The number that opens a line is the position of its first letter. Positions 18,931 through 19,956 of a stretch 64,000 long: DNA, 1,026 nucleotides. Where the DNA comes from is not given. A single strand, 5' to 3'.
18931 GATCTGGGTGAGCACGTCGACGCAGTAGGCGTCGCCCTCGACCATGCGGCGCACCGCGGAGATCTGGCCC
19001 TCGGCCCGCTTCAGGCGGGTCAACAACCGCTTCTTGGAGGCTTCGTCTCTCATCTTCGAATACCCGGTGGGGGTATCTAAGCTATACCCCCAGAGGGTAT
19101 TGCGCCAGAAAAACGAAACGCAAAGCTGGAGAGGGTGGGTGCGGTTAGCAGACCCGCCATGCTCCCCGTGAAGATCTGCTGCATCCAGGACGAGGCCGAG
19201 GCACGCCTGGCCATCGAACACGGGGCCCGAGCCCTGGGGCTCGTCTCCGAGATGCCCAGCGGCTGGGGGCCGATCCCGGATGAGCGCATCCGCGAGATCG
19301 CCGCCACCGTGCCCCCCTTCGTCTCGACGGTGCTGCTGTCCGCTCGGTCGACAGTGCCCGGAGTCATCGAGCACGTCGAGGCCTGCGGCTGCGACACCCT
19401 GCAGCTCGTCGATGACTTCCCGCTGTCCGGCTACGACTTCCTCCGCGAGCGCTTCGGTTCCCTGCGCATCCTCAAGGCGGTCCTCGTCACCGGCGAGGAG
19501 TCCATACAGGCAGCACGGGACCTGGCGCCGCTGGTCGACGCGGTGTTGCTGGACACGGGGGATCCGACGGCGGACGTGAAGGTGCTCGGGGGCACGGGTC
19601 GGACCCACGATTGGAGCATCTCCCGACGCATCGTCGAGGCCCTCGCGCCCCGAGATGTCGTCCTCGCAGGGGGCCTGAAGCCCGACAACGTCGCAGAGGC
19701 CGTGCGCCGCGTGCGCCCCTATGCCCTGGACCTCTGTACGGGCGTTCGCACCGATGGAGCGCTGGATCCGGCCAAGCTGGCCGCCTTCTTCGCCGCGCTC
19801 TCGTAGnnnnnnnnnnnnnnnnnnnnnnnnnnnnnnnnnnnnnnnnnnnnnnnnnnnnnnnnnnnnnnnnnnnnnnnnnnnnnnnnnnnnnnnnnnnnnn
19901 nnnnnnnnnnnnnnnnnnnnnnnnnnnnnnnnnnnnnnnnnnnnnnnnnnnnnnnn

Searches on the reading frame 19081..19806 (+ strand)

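Call 37: search_protein_families(library=pfam, proteins=[window:19081-19806:+], max_evalue=0.001)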
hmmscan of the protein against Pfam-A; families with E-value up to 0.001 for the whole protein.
window:19081-19806:+ (241 aa): 1 family
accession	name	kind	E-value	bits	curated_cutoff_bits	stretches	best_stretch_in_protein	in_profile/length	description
PF00697.28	PRAI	-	9.8e-18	65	22.7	1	30-238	1-192/193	N-(5'phosphoribosyl)anthranilate (PRA) isomerase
